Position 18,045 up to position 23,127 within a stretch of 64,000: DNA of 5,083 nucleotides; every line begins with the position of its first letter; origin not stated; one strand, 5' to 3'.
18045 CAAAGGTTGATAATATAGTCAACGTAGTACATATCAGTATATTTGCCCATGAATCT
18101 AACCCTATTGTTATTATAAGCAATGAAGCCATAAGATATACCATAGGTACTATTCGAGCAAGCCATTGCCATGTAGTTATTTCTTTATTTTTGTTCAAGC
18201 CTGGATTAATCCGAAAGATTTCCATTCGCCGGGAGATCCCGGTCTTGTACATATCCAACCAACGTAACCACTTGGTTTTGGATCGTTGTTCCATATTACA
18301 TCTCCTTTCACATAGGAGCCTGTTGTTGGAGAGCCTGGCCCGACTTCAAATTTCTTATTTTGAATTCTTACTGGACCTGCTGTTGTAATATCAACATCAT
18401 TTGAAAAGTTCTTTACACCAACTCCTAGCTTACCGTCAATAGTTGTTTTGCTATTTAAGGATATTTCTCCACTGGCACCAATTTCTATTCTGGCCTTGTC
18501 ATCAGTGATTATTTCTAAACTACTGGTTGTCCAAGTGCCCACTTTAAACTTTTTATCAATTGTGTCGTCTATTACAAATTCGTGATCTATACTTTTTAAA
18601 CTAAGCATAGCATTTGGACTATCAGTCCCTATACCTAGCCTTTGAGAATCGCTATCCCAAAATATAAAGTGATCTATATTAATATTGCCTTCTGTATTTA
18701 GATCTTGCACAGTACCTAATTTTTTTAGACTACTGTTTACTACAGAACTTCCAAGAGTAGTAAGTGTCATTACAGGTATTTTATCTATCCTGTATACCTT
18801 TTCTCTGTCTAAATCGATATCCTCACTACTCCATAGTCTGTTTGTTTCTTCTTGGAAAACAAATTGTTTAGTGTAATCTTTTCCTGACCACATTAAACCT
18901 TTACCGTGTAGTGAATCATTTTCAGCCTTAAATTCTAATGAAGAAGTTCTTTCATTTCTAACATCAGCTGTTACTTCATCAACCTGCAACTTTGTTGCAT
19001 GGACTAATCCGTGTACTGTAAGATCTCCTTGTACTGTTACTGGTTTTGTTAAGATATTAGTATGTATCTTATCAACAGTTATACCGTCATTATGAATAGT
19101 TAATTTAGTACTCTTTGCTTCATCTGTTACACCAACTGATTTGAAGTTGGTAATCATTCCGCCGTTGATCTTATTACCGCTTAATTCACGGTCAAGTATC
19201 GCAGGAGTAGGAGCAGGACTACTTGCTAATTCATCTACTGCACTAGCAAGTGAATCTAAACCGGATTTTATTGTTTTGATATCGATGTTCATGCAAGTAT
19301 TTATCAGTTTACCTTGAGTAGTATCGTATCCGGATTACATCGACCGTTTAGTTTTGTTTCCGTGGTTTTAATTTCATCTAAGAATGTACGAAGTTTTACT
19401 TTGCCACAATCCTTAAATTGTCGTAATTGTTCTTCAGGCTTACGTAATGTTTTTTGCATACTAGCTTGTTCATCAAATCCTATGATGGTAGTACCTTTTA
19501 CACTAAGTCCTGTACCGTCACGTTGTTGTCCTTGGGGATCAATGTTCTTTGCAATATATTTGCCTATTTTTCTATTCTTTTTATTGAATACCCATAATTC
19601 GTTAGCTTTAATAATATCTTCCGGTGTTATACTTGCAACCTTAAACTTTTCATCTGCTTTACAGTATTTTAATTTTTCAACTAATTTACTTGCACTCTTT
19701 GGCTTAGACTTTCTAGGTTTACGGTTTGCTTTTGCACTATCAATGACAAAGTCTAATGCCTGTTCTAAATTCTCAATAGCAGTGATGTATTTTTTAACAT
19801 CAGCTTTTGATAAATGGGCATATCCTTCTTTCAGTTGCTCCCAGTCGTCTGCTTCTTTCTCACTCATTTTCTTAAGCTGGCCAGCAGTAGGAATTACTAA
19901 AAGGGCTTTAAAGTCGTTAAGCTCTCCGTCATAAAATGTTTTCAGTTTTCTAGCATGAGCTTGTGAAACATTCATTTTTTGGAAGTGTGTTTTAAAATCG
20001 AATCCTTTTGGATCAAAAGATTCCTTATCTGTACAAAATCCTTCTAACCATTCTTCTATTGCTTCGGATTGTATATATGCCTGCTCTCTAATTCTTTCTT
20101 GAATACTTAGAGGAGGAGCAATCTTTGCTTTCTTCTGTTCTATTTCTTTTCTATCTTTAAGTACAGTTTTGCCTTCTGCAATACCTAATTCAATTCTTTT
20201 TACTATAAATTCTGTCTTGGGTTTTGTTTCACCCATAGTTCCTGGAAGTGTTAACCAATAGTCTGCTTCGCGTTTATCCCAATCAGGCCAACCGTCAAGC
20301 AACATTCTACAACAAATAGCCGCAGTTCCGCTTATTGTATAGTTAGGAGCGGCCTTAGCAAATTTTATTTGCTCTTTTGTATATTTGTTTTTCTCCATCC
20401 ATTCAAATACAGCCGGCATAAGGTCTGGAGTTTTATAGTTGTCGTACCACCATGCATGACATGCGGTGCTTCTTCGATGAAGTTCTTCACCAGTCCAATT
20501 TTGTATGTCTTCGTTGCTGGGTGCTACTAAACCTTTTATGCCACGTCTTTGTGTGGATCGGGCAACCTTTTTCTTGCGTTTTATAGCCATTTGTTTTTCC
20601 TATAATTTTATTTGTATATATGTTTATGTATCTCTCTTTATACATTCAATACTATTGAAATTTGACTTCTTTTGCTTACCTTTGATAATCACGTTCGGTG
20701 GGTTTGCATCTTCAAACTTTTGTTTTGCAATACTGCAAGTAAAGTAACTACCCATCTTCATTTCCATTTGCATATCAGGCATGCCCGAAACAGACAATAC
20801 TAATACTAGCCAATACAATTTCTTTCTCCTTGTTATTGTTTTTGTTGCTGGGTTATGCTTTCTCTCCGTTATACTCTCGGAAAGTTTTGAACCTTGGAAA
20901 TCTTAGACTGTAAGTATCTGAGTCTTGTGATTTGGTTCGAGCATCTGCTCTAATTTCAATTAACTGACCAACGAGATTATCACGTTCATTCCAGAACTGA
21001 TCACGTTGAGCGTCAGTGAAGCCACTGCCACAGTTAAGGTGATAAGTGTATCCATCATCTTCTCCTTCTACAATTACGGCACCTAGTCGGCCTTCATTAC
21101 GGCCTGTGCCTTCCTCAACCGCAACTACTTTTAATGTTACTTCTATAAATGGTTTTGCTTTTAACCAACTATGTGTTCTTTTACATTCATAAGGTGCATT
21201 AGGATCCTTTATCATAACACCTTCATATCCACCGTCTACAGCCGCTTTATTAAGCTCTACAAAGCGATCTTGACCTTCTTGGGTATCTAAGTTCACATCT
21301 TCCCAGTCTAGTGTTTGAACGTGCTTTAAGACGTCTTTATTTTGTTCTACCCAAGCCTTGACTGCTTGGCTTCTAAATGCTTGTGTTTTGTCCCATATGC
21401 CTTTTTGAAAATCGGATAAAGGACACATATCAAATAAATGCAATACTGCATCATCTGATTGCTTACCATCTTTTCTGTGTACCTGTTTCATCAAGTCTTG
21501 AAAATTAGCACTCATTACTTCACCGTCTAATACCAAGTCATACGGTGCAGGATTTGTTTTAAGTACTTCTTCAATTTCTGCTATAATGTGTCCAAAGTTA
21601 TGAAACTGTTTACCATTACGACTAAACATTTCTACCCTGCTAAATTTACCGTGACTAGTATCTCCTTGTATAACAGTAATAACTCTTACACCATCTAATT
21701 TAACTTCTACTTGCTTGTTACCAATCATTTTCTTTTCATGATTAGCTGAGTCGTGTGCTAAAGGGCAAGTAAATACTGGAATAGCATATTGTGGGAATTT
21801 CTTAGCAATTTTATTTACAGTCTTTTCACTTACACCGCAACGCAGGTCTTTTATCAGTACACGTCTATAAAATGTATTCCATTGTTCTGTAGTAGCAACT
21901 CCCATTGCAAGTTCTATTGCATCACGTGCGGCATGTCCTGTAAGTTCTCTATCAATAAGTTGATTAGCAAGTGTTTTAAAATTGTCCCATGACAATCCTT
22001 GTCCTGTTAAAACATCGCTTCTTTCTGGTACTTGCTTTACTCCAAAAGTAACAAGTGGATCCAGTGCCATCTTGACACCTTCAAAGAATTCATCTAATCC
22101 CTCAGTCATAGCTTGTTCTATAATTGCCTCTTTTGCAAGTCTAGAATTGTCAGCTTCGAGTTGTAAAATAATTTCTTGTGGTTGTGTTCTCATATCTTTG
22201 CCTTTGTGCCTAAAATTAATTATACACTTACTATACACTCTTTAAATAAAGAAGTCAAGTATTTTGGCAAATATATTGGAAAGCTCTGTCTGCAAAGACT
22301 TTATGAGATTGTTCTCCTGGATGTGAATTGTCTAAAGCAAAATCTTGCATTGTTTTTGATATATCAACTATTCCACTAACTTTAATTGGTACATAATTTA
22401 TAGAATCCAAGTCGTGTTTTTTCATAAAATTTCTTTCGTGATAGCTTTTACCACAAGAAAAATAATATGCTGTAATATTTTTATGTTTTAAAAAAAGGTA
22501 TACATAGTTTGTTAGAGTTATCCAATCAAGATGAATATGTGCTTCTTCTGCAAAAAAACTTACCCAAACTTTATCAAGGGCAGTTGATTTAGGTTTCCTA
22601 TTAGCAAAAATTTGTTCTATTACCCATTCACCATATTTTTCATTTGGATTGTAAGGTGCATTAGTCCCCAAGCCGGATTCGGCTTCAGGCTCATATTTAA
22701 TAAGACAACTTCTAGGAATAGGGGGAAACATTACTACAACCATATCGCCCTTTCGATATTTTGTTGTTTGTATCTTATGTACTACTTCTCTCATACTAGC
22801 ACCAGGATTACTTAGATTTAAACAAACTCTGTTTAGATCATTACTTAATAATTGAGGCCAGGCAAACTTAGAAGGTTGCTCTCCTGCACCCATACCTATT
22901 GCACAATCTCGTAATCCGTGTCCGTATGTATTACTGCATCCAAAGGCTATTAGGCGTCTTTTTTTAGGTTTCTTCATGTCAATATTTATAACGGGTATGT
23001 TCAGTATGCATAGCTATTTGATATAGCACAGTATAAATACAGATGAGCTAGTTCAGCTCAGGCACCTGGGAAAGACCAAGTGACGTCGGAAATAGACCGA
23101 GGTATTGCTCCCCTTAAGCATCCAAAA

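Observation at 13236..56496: Leaderless late-gene programme: TAAATA-N4/5-ATG at 13 genes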

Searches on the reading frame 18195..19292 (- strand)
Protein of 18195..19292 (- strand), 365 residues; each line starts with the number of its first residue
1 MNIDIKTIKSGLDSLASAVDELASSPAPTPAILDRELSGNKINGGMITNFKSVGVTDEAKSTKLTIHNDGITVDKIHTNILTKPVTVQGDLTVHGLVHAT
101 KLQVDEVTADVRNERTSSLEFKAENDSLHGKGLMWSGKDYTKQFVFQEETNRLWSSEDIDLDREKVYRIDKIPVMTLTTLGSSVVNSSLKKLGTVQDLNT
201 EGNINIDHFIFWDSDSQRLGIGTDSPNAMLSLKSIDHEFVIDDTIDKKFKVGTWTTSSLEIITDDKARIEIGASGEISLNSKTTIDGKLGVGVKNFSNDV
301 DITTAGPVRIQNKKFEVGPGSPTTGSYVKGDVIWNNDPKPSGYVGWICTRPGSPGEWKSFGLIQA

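Call 8: search_protein_families(library=phrogs, proteins=[window:18195-19292:-], max_evalue=0.001)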
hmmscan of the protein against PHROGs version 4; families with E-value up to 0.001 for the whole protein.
window:18195-19292:- (365 aa): 8 families
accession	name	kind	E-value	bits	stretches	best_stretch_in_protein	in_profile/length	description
phrog_21471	-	unknown function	7.2e-12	45.8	1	320-365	581-626/626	-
phrog_6002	-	head and packaging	8.5e-10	37.8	1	103-287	944-1136/1183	virion structural protein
phrog_30158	-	unknown function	1.5e-09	37.9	1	6-221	282-488/779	-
phrog_2617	-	tail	1.8e-07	31.3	1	317-365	611-659/659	short tail fiber protein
phrog_27731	-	unknown function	3e-07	30.2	1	281-362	610-686/688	-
phrog_23059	-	tail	1.7e-06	27.2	1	312-363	811-862/1027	tail fiber protein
phrog_5906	-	unknown function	0.00013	23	1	193-234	16-58/197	-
phrog_20658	-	head and packaging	0.00046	20.9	1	320-358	43-82/211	head decoration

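Call 9: search_protein_families(library=pfam, proteins=[window:18195-19292:-], max_evalue=0.001)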
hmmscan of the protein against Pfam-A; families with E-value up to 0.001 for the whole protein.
window:18195-19292:- (365 aa): 0 families

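Call 34: find_related_loci(query=window:18195-19292:-, collection=viral_contigs, flank=10000)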
Query window:18195-19292:- (365 aa) in viral_contigs; peptide patterns used: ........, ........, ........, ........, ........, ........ (x = any residue, [..] = any of these).
17 stretches matched a pattern; 4 encode a relative of the query (tblastn E <= 1e-3); 4 distinct loci.
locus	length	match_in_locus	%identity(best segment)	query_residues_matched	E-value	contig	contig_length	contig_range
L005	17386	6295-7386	73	1-364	0e+0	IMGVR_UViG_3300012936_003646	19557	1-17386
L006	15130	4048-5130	65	4-364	4e-166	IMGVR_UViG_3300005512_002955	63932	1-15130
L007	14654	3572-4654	65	4-364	3e-166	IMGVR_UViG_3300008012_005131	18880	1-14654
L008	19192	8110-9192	65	4-364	3e-166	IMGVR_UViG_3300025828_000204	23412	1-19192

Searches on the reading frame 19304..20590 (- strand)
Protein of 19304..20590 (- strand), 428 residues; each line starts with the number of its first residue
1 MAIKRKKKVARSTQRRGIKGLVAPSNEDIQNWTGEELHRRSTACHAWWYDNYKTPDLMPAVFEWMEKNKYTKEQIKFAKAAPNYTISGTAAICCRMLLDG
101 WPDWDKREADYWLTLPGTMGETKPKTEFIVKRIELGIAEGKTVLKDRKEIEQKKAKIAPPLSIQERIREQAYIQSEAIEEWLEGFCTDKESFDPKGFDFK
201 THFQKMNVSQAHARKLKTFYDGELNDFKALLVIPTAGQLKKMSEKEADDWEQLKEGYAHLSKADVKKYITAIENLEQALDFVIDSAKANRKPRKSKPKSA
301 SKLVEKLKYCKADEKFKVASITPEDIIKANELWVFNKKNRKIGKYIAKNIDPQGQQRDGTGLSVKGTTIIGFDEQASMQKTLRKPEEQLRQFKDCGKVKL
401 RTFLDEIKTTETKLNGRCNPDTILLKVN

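Call 10: search_protein_families(library=phrogs, proteins=[window:19304-20590:-], max_evalue=0.00001)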
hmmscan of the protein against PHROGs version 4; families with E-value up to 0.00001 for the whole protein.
window:19304-20590:- (428 aa): 1 family
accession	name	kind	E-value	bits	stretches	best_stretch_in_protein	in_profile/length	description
phrog_11903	-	unknown function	2.4e-47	162.8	1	47-428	43-383/383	-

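Call 86: search_protein_families(library=pfam, proteins=[window:19304-20590:-], max_evalue=0.01)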
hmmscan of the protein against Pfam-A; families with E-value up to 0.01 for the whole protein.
window:19304-20590:- (428 aa): 0 families

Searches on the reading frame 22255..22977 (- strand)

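Call 8: search_protein_families(library=phrogs, proteins=[window:22255-22977:-], max_evalue=0.001)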
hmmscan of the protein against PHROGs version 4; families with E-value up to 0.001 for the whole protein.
window:22255-22977:- (240 aa): 0 families

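Call 9: search_protein_families(library=pfam, proteins=[window:22255-22977:-], max_evalue=0.001)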
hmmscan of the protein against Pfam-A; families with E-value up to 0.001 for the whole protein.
window:22255-22977:- (240 aa): 1 family
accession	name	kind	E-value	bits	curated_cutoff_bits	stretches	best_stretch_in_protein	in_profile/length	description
PF00657.28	Lipase_GDSL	-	3.4e-05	24.5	23.6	0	10-84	2-84/208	GDSL-like Lipase/Acylhydrolase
